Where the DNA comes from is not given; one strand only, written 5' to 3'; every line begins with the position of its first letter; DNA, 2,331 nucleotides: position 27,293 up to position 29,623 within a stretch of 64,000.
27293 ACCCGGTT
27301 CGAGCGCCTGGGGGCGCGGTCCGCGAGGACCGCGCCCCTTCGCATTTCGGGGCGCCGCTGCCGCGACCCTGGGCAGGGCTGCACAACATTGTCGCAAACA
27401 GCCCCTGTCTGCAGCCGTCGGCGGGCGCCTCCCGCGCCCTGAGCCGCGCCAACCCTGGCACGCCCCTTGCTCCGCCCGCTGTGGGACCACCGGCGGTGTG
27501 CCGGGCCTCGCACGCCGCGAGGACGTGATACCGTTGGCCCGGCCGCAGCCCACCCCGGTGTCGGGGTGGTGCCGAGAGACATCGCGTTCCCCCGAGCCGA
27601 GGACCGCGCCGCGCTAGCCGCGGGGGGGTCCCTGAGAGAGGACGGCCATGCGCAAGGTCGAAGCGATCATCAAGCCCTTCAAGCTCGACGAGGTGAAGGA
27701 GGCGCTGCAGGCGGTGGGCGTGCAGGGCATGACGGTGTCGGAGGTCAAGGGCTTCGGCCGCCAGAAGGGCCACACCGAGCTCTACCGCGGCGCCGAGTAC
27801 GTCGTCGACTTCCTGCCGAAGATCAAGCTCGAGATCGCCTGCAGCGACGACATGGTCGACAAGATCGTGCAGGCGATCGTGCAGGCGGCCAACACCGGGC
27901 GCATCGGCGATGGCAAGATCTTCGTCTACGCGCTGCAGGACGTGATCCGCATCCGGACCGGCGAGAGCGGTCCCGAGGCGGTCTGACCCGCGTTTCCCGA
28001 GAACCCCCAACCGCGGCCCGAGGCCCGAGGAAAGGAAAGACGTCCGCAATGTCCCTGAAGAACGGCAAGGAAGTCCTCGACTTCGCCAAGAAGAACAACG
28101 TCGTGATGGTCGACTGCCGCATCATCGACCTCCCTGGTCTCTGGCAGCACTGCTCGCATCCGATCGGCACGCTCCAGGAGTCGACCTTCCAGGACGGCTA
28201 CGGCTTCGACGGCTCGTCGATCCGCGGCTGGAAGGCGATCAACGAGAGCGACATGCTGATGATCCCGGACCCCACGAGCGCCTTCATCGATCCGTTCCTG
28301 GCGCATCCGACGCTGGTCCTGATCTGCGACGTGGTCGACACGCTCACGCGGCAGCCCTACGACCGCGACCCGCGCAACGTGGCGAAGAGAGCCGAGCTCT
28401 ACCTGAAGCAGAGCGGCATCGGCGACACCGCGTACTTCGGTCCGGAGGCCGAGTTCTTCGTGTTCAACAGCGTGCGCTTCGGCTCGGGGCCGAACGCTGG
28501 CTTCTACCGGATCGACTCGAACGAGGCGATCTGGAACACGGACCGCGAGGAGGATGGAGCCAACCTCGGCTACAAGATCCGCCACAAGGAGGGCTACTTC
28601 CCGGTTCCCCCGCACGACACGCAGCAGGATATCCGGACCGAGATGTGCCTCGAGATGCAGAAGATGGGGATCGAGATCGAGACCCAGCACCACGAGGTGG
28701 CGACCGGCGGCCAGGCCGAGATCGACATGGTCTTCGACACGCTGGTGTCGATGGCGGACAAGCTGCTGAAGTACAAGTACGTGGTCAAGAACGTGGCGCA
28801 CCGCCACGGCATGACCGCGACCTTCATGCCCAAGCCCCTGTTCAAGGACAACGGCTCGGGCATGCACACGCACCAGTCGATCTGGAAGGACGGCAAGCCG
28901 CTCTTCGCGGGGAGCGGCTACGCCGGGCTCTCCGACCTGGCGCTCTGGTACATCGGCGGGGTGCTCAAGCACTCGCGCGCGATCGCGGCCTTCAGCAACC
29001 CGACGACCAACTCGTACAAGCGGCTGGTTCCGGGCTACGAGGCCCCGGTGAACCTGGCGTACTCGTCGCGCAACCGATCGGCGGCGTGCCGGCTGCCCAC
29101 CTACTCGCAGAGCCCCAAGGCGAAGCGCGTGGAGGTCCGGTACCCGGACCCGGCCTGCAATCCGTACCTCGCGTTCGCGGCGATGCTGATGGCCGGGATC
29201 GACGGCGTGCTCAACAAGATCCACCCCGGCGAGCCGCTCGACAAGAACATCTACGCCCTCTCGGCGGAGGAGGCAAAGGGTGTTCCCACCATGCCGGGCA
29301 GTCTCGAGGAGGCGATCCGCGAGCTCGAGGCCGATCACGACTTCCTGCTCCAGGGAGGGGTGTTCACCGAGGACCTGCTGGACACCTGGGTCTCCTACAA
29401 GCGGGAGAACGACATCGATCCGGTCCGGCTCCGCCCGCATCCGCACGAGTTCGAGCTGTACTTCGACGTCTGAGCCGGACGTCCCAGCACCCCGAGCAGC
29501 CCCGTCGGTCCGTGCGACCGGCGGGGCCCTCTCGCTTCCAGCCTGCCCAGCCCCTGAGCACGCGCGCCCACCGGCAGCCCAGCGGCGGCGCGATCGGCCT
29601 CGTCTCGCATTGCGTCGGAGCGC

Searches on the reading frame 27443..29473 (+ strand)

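Call 18: search_protein_families(library=pfam, proteins=[window:27443-29473:+], max_evalue=0.0001)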
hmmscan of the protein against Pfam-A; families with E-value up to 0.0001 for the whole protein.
window:27443-29473:+ (676 aa): 2 families
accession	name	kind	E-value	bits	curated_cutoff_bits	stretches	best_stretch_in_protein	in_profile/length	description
PF00120.29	Gln-synt_C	-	1.4e-137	458.8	24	1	308-673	2-344/344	Glutamine synthetase, catalytic domain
PF03951.24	Gln-synt_N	-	6e-28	96.7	33.4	1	219-299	1-81/82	Glutamine synthetase, beta-Grasp domain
